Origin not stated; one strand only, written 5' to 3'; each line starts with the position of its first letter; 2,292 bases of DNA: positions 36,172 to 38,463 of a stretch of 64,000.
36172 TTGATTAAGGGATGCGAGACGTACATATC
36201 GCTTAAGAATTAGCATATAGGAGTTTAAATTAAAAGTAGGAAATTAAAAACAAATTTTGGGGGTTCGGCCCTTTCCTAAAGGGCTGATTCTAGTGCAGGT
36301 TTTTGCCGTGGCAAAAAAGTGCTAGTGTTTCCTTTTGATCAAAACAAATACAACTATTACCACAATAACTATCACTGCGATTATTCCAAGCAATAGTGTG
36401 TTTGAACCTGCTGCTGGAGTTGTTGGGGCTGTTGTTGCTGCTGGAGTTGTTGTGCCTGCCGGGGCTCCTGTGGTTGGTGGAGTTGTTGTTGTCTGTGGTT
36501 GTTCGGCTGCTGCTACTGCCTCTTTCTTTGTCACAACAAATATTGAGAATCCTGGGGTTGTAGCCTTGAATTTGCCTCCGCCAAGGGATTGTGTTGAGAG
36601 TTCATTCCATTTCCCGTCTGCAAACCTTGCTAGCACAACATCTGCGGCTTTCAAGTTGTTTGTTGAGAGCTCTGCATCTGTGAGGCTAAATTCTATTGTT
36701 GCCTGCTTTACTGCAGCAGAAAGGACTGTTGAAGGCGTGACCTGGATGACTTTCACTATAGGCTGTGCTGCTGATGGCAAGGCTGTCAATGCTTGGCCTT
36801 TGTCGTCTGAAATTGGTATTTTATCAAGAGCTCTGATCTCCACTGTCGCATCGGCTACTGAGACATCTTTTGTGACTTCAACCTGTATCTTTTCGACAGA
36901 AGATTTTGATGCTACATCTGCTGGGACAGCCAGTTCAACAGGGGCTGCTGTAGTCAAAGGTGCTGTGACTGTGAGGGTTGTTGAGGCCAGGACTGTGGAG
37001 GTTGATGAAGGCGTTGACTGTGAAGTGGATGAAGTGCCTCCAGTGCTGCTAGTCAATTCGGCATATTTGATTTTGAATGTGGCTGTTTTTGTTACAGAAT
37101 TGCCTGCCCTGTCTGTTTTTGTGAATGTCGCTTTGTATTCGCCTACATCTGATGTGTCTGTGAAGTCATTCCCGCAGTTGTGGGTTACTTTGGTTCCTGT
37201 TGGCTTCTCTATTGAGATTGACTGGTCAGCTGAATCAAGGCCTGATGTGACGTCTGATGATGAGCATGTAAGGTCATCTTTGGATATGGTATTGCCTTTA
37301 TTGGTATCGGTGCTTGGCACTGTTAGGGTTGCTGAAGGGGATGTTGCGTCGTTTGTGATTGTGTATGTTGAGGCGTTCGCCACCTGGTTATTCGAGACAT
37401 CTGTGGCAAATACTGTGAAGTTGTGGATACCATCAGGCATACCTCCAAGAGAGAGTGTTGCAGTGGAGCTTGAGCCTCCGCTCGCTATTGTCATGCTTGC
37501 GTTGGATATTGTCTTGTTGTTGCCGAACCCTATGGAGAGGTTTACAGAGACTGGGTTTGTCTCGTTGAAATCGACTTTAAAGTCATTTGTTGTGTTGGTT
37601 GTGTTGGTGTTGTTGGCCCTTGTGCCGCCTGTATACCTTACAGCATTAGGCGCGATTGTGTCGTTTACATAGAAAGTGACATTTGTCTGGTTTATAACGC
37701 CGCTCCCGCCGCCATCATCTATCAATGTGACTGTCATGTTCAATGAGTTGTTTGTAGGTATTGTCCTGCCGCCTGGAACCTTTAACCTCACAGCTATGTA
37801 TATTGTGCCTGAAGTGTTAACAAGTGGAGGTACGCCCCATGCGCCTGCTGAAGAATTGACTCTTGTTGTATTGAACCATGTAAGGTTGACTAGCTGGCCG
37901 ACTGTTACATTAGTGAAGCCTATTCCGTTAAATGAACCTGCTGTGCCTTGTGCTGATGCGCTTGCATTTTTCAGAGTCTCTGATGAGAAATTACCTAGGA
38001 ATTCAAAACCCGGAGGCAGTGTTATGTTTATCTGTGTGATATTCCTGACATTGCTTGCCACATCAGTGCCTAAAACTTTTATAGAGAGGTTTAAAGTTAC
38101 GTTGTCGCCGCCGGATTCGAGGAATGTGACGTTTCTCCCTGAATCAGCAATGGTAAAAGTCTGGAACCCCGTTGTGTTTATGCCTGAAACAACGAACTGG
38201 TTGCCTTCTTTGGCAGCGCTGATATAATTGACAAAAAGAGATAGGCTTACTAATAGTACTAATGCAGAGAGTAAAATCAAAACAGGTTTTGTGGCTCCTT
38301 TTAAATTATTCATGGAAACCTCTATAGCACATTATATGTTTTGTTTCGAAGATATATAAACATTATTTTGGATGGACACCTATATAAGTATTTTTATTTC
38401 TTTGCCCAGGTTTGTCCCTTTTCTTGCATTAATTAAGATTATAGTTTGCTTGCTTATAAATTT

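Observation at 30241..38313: Shared C-terminal sorting module with a 'TTPGFS[IV]FV' motif, T/P-rich linker, TM helix and basic tail: a variant PGF-CTERM/archaeosortase-type signal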

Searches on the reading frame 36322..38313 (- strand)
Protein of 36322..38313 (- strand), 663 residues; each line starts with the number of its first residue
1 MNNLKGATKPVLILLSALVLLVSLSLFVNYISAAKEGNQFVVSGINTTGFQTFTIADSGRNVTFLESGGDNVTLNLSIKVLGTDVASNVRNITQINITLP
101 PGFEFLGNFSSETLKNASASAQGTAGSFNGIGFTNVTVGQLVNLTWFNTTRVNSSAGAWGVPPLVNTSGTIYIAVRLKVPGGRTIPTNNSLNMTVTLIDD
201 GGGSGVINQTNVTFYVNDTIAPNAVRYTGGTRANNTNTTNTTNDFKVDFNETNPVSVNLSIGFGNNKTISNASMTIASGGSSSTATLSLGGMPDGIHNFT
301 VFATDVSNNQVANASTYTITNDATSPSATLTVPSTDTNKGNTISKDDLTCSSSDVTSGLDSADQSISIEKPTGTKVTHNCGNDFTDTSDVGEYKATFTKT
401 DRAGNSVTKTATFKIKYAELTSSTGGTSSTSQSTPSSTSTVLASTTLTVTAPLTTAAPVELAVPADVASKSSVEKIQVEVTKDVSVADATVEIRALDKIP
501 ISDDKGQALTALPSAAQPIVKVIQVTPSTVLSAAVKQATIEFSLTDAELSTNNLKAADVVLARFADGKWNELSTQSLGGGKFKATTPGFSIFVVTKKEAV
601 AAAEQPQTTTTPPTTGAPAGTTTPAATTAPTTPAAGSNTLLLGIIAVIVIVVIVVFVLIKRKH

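Call 4: search_protein_families(library=ncbifam, proteins=[window:36322-38313:-], max_evalue=1)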
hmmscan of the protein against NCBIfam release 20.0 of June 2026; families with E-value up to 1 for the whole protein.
window:36322-38313:- (663 aa): 4 families
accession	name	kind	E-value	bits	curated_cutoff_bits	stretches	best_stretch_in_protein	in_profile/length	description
TIGR04213.1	PGF_pre_PGF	domain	4.5e-14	52.7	28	1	528-595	81-152/153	PGF-pre-PGF domain-containing protein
NF004173.0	PRK05641.1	equivalog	0.0023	18.5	199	1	566-638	9-85/153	putative acetyl-CoA carboxylase biotin carboxyl carrier protein subunit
NF053819.1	EF0750_LPXTG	subfamily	0.014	15.9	47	1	604-662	45-104/105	EF2685/EF0750 family sortase-dependent surface protein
TIGR01477.1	RIFIN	paralog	0.16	11.7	176.95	1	574-657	266-332/356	variant surface antigen, rifin family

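Call 5: search_protein_families(library=pfam, proteins=[window:36322-38313:-], max_evalue=1)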
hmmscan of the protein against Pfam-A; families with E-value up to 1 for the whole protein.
window:36322-38313:- (663 aa): 2 families
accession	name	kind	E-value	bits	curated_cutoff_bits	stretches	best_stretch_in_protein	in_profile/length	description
PF13750.12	Big_3_3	-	0.0012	18.9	27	1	286-343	6-62/157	Bacterial Ig-like domain (group 3)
PF16403.11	Bact_surface_Ig-like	-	0.034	14.6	27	1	386-410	42-66/71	Bacterial surface protein, Ig-like domain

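Call 11: find_encoding_contigs(protein=window:36322-38313:-, flank=10000, max_places=6)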
Protein window:36322-38313:- (663 aa): 2 contigs read that carry it; 1 place shown.
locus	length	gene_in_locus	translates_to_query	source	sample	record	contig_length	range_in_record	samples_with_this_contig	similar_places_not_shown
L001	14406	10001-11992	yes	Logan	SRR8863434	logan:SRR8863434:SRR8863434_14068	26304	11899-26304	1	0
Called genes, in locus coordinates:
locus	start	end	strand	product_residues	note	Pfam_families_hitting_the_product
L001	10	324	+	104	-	-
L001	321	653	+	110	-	PF01900:RNase_P_Rpp14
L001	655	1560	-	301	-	-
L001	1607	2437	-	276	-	PF04234:CopC (weak), PF13473:Cupredoxin_1, PF00127:Copper-bind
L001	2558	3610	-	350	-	PF04055:Radical_SAM, PF08608:Wyosine_form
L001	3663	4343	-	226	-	PF08423:Rad51, PF13481:AAA_25, PF00154:RecA_N (weak), PF13479:AAA_24 (faint)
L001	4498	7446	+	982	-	PF13385:Laminin_G_3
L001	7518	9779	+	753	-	PF13385:Laminin_G_3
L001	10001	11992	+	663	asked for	-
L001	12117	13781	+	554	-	PF00270:DEAD, PF04851:ResIII, PF21210:RNA_helicase_helical, PF00271:Helicase_C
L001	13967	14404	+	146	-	?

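Call 24: list_cluster_members(proteins=[window:36322-38313:-, window:30241-34362:-, window:34533-36197:-, window:44704-45756:+, window:43971-44651:+, window:320-1543:-, window:51587-52543:-])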
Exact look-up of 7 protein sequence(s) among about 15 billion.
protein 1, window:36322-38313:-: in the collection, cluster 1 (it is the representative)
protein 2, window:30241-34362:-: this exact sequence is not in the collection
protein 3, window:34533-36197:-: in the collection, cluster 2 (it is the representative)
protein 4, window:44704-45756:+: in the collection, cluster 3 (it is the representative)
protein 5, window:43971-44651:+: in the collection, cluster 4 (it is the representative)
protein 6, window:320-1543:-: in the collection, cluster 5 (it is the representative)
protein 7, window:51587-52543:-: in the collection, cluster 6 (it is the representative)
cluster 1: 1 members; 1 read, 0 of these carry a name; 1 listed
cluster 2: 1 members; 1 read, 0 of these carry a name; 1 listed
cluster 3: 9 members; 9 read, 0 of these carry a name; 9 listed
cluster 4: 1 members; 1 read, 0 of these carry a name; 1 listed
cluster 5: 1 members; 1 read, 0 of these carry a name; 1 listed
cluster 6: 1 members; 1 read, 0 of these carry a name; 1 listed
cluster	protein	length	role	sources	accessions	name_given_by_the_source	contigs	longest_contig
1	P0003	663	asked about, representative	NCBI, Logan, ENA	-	-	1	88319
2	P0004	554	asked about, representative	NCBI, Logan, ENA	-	-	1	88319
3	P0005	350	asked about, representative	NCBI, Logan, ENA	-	-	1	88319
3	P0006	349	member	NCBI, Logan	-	-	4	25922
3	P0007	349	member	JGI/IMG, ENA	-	-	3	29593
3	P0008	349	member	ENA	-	-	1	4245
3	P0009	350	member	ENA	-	-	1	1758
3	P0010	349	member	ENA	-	-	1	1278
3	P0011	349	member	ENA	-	-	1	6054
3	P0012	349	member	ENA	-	-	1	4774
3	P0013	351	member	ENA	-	-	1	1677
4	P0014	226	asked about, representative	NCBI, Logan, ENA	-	-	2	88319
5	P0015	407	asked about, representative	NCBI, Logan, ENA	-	-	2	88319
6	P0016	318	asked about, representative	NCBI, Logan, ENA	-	-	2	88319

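Call 31: search_protein_families(library=ncbifam, alignment_id=A2, max_evalue=0.01)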
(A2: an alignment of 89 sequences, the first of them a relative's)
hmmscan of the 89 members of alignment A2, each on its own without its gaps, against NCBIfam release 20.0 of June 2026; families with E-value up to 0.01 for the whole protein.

A. member 1, P0003 (663 aa): 2 families
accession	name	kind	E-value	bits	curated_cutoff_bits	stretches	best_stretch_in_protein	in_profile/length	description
TIGR04213.1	PGF_pre_PGF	domain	4.5e-14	52.7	28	1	528-595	81-152/153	PGF-pre-PGF domain-containing protein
NF004173.0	PRK05641.1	equivalog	0.0023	18.5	199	1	566-638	9-85/153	putative acetyl-CoA carboxylase biotin carboxyl carrier protein subunit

B. families by the number of members that match (of 89 scanned): 29 families (the first 25 are shown)
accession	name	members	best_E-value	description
TIGR04213.1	PGF_pre_PGF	89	7.7e-105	PGF-pre-PGF domain-containing protein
NF005411.0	PRK06975.1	4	0.00013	fused uroporphyrinogen-III synthase HemD/membrane protein HemX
NF047446.1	barrel_OmpL47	3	3.9e-05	OmpL47-type beta-barrel domain-containing protein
TIGR00864.1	PCC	2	1.2e-17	polycystin cation channel protein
NF004173.0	PRK05641.1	2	0.00094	putative acetyl-CoA carboxylase biotin carboxyl carrier protein subunit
NF033662.1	acid_disulf_rpt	1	9.3e-17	acidic double-disulfide repeat-containing protein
TIGR04126.1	PGF_CTERM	1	1.6e-06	PGF-CTERM sorting domain-containing protein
TIGR04281.1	peripla_PGF_1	1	7.3e-06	PGF-CTERM-anchored ABC transporter substrate-binding protein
NF006937.0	PRK09419.1-4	1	8.2e-05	multifunctional 2',3'-cyclic-nucleotide 2'-phosphodiesterase/3'-nucleotidase/5'-nucleotidase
NF033409.0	poly_MCR3_broad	1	0.00031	MCR-3-related phosphoethanolamine--lipid A transferase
NF052627.1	SrfE_fam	1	0.00039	SrfE family effector protein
NF041762.1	diheme_GEGP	1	0.00043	GEGP motif-containing diheme protein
NF040983.1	BimA_second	1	0.00055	trimeric autotransporter actin-nucleating factor BimA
NF033186.1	internalin_K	1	0.00059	class 1 internalin InlK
NF050112.1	PhdiestSpdARhizob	1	0.00091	2', 3'cyclic nucleotide phosphodiesterase SpdA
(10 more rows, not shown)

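Call 60: search_protein_families(library=pfam, alignment_id=A2, max_evalue=1)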
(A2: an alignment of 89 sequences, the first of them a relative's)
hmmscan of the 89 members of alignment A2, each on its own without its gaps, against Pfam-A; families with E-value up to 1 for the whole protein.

A. member 1, P0003 (663 aa): 2 families
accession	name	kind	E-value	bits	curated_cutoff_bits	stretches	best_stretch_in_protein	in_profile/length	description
PF13750.12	Big_3_3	-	0.0012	18.9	27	1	286-343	6-62/157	Bacterial Ig-like domain (group 3)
PF16403.11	Bact_surface_Ig-like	-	0.034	14.6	27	1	386-410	42-66/71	Bacterial surface protein, Ig-like domain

B. families by the number of members that match (of 89 scanned): 173 families (the first 25 are shown)
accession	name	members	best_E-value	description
PF13750.12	Big_3_3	13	5e-11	Bacterial Ig-like domain (group 3)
PF19077.6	Big_13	12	1.5e-06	Bacterial Ig-like domain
PF18911.6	PKD_4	8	9.3e-66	PKD domain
PF14283.11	CD1107-like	6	0.001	Mobile element protein CD1107-like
PF07705.17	CARDB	5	5.3e-08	CARDB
PF07495.19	Y_Y_Y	5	0.00014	Y_Y_Y domain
PF16403.11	Bact_surface_Ig-like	5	0.005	Bacterial surface protein, Ig-like domain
PF00801.26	PKD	4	1.5e-46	PKD domain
PF10633.15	NPCBM_assoc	4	8.3e-12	NPCBM-associated, NEW3 domain of alpha-galactosidase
PF14610.12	Psg1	4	0.0094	Ykl077w/Psg1 (Pma1 Stabilization in Golgi)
PF06024.17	Orf78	4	0.01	Orf78 (ac78)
PF20088.4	DUF6480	3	1.7e-05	Family of unknown function (DUF6480)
PF00041.27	fn3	3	0.00062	Fibronectin type III domain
PF13754.12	Big_3_4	3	0.0071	Domain of unknown function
PF02009.21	RIFIN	3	0.014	Rifin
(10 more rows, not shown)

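Call 77: find_encoding_contigs(protein=P0015, flank=10000, max_places=2)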
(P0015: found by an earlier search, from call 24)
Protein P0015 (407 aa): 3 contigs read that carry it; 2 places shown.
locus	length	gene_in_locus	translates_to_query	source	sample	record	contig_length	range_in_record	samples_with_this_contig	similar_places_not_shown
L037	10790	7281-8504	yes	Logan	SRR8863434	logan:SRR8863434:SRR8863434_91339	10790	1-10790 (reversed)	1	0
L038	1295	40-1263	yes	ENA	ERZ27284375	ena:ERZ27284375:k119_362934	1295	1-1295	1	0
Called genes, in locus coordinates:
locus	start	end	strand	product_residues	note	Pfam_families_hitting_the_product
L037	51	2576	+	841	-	-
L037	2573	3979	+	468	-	-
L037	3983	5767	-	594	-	-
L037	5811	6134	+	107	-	PF01588:tRNA_bind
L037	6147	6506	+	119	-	-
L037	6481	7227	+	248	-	PF02732:ERCC4, PF12826:HHH_2 (weak), PF14520:HHH_5 (weak)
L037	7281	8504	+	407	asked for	PF00709:Adenylsucc_synt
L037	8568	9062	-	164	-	PF03703:bPH_2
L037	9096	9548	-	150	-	PF04307:YdjM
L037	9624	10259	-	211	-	PF13549:ATP-grasp_5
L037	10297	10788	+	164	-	?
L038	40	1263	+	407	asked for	PF00709:Adenylsucc_synt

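Call 78: find_encoding_contigs(protein=P0016, flank=10000, max_places=2)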
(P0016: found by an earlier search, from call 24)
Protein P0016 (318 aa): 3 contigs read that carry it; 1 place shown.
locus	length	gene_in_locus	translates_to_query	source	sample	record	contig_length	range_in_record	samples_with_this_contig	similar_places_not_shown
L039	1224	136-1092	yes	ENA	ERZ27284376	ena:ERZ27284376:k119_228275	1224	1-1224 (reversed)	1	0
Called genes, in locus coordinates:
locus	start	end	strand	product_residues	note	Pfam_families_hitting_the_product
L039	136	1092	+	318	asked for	PF00448:SRP54 (faint), PF01656:CbiA, PF02374:ArsA_ATPase, PF10609:ParA (faint), PF13614:AAA_31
